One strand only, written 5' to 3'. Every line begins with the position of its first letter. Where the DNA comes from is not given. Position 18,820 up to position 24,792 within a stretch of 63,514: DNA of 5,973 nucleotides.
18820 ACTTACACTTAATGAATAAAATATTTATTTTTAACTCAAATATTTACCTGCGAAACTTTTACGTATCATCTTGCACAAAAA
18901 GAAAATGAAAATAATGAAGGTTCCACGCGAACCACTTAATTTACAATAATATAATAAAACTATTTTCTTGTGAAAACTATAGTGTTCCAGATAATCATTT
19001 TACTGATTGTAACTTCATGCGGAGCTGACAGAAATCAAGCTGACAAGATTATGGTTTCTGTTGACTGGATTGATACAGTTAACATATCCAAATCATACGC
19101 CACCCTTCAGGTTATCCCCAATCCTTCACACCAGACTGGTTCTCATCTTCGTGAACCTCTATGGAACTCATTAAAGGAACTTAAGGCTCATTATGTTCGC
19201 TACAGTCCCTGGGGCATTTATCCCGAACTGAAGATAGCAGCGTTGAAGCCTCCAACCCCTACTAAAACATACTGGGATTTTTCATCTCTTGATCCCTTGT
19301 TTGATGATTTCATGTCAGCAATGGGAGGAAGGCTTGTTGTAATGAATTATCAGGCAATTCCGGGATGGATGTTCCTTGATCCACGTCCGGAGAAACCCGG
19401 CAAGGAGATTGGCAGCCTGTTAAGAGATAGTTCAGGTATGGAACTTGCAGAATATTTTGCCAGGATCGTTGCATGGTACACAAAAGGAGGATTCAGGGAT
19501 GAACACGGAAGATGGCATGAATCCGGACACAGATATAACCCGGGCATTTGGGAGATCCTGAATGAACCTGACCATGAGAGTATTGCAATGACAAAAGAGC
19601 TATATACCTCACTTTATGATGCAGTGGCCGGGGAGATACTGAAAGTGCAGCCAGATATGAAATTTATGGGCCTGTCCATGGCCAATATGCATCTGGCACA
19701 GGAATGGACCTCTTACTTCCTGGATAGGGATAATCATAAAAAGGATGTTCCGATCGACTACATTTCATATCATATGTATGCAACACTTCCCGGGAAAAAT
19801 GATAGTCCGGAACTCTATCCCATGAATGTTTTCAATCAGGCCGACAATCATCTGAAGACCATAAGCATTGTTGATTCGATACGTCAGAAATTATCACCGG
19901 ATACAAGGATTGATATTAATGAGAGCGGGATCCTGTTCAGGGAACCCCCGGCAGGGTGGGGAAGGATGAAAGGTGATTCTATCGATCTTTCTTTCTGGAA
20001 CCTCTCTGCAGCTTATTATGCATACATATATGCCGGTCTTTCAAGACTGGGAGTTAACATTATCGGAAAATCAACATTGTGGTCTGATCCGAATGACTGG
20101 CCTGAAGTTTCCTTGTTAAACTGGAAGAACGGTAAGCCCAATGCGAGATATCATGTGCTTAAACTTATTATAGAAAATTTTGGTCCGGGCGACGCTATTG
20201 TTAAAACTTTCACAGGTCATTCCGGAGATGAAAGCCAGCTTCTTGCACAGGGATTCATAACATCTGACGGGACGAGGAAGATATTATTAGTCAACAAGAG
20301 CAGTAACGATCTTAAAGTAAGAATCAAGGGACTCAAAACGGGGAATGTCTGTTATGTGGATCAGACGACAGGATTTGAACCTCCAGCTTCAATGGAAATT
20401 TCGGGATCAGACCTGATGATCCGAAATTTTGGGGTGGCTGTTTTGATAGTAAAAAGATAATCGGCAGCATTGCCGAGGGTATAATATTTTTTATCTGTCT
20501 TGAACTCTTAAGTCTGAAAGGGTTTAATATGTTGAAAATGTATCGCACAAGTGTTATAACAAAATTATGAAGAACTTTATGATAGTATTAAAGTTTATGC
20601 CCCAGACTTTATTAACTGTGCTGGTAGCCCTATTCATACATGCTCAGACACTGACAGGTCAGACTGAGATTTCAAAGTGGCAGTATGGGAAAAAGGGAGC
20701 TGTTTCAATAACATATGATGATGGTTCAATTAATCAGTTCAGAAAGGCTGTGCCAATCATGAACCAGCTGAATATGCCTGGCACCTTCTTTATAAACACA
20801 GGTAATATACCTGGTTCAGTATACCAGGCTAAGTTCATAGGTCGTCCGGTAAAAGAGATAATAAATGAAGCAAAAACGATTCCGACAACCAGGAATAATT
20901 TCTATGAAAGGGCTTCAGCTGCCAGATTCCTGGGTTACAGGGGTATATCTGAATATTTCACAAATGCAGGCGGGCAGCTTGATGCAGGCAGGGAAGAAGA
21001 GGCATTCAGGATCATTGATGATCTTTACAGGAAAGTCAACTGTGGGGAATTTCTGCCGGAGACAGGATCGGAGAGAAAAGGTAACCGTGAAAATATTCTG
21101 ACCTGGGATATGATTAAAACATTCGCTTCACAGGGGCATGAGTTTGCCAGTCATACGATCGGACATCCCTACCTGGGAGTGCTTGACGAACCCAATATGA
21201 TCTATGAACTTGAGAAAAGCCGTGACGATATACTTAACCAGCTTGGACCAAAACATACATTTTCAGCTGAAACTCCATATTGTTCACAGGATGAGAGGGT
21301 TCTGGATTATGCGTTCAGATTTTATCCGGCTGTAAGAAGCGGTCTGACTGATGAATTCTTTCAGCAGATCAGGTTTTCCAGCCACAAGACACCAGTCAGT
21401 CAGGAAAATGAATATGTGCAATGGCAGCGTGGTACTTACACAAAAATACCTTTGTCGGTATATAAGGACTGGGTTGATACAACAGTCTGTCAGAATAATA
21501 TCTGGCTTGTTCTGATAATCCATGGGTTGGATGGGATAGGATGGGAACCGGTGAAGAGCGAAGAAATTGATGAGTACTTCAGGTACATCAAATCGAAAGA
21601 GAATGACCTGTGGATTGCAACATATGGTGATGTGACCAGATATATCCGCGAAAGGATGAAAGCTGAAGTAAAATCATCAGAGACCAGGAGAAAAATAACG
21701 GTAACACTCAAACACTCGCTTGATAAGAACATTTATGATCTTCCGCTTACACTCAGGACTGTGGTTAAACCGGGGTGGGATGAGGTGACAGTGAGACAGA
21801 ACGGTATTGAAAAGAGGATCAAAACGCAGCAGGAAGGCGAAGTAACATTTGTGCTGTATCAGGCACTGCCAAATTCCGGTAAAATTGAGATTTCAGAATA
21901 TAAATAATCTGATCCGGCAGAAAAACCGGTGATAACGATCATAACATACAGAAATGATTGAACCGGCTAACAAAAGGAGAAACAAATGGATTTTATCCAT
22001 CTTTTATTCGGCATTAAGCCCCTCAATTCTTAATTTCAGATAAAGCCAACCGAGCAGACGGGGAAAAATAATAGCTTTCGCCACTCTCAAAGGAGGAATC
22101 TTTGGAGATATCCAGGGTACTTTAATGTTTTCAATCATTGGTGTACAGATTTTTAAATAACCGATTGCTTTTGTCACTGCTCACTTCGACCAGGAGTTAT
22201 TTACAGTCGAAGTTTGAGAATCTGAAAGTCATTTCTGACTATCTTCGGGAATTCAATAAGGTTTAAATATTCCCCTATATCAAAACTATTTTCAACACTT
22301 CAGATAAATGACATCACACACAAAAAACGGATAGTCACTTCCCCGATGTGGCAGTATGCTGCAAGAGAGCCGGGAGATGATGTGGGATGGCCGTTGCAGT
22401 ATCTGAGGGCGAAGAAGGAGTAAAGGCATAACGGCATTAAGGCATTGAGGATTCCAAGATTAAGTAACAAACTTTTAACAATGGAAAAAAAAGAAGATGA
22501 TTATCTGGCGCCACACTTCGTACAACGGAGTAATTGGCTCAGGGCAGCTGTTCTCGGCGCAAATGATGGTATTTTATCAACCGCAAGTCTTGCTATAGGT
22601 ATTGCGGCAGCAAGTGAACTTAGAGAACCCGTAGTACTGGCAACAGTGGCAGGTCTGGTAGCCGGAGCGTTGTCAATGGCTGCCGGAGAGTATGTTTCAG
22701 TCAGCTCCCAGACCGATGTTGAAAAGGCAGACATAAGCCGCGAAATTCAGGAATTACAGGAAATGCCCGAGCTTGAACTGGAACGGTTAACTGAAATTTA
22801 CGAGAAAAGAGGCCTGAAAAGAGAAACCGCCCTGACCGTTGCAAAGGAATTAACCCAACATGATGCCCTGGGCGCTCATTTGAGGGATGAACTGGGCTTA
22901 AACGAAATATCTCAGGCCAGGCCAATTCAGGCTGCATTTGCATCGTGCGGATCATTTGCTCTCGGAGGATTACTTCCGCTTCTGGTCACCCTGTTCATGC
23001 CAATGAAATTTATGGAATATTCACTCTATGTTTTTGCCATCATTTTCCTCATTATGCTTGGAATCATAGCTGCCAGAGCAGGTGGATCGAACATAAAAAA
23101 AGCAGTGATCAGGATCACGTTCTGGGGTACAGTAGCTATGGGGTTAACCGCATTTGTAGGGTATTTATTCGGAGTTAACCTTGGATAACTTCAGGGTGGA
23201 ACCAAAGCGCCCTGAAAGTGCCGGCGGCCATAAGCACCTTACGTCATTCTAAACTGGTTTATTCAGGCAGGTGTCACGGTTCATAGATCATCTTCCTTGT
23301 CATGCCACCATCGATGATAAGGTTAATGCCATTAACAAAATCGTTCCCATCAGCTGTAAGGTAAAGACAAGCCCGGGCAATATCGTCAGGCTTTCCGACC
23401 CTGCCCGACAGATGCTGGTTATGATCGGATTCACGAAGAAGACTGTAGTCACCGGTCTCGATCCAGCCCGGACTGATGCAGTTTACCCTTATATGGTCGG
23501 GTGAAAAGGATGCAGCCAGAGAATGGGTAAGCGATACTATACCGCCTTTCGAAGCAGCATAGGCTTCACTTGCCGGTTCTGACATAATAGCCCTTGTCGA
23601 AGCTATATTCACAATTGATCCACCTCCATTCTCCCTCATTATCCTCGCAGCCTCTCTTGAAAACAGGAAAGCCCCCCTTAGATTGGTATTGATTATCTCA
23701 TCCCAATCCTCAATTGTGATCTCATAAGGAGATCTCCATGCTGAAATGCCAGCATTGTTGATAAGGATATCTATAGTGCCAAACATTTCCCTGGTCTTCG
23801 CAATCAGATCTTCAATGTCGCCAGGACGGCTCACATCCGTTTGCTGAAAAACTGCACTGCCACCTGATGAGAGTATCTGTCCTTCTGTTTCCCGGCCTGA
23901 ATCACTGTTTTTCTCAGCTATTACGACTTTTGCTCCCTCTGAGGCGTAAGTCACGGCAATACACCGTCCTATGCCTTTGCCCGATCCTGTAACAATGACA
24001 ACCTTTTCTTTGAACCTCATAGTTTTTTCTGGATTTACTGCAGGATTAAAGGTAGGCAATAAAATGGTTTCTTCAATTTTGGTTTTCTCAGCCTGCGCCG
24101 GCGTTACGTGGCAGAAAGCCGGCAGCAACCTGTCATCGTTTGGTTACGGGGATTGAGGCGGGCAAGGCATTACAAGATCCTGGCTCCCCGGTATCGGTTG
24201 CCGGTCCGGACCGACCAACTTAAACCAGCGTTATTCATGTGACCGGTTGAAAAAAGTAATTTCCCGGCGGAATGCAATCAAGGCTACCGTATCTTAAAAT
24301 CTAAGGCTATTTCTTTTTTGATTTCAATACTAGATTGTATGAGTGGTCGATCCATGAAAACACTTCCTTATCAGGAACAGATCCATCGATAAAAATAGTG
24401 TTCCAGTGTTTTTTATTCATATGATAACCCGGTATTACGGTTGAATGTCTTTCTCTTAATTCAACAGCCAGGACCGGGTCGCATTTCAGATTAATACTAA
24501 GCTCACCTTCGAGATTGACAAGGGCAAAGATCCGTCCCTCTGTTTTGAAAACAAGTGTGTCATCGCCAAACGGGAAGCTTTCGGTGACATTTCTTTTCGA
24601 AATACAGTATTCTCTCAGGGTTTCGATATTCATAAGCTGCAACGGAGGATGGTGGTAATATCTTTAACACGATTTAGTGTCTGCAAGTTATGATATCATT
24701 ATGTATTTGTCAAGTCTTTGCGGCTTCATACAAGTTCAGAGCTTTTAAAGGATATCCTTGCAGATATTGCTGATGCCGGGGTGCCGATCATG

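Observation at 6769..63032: Nine copies of an extended promoter-like motif with a conserved spacer, all on the + strand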

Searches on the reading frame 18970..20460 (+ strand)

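Call 10: search_protein_families(library=pfam, proteins=[window:18970-20460:+], max_evalue=0.01)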
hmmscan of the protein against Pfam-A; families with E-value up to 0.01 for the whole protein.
window:18970-20460:+ (496 aa): 2 families
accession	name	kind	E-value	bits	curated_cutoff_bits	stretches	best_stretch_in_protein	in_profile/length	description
PF01229.23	Glyco_hydro_39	-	9.6e-10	38.3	26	1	194-305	152-255/472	Glycosyl hydrolases family 39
PF17189.10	Glyco_hydro_30C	-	0.003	18.1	22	1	417-457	7-50/65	Glycosyl hydrolase family 30 beta sandwich domain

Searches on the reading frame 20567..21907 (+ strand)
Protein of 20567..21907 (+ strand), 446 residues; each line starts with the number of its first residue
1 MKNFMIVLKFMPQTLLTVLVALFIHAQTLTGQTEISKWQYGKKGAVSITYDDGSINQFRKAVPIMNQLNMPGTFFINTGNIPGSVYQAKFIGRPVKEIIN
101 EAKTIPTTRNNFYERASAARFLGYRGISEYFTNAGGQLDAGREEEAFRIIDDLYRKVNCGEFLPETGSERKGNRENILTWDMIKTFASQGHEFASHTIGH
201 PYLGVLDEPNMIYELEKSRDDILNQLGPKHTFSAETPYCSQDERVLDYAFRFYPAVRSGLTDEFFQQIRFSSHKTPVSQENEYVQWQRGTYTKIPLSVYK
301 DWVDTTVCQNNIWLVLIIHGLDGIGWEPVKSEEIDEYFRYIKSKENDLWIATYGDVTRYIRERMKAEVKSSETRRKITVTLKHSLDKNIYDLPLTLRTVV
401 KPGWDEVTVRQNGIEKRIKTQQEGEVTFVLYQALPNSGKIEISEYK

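Call 22: search_protein_families(library=pfam, proteins=[window:20567-21907:+], max_evalue=0.0001)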
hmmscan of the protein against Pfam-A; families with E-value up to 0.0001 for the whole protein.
window:20567-21907:+ (446 aa): 1 family
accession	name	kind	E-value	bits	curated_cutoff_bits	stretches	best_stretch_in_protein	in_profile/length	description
PF01522.26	Polysacc_deac_1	-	2.5e-17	63.4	23.1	2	179-249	47-116/124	Polysaccharide deacetylase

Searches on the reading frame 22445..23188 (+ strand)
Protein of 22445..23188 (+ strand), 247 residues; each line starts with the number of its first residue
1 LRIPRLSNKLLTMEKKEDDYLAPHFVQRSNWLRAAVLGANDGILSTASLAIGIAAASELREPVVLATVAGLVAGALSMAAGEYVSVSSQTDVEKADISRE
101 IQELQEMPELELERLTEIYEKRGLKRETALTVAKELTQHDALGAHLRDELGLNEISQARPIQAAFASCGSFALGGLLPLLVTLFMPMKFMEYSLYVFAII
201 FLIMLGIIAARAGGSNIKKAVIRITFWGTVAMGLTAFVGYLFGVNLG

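Call 22: search_protein_families(library=pfam, proteins=[window:22445-23188:+], max_evalue=0.0001)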
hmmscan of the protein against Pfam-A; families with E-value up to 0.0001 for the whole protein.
window:22445-23188:+ (247 aa): 1 family
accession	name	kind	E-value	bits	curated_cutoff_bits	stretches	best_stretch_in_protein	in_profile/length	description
PF01988.24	VIT1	-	5.5e-66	222.9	28.1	1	32-240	1-214/214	VIT family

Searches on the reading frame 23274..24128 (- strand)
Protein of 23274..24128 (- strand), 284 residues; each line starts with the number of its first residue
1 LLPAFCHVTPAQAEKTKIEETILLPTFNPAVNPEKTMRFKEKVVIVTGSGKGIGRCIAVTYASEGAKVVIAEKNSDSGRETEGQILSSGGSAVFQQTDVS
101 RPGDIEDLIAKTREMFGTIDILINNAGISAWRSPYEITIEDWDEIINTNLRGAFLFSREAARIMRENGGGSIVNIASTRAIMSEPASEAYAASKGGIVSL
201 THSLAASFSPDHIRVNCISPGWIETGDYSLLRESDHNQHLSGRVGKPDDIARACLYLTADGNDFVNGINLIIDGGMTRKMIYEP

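Call 23: search_protein_families(library=pfam, proteins=[window:23274-24128:-], max_evalue=0.0001)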
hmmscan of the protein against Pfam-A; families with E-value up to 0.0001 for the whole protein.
window:23274-24128:- (284 aa): 3 families
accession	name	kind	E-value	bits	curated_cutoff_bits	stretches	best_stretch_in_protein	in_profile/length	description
PF13561.12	adh_short_C2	-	2.5e-60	204.4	27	1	51-277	6-236/236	Enoyl-(Acyl carrier protein) reductase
PF00106.31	adh_short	-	1.2e-53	182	26.6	1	42-226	1-185/195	short chain dehydrogenase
PF08659.16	KR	-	7.5e-08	32.9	22.6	1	44-194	3-153/180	KR domain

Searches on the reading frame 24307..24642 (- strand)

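Call 23: search_protein_families(library=pfam, proteins=[window:24307-24642:-], max_evalue=0.0001)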
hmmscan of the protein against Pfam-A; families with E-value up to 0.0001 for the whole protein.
window:24307-24642:- (111 aa): 1 family
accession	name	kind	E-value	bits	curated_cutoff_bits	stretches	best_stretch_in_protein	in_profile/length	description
PF04237.18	YjbR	-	6.8e-31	107.2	30.1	1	15-104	2-88/88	YjbR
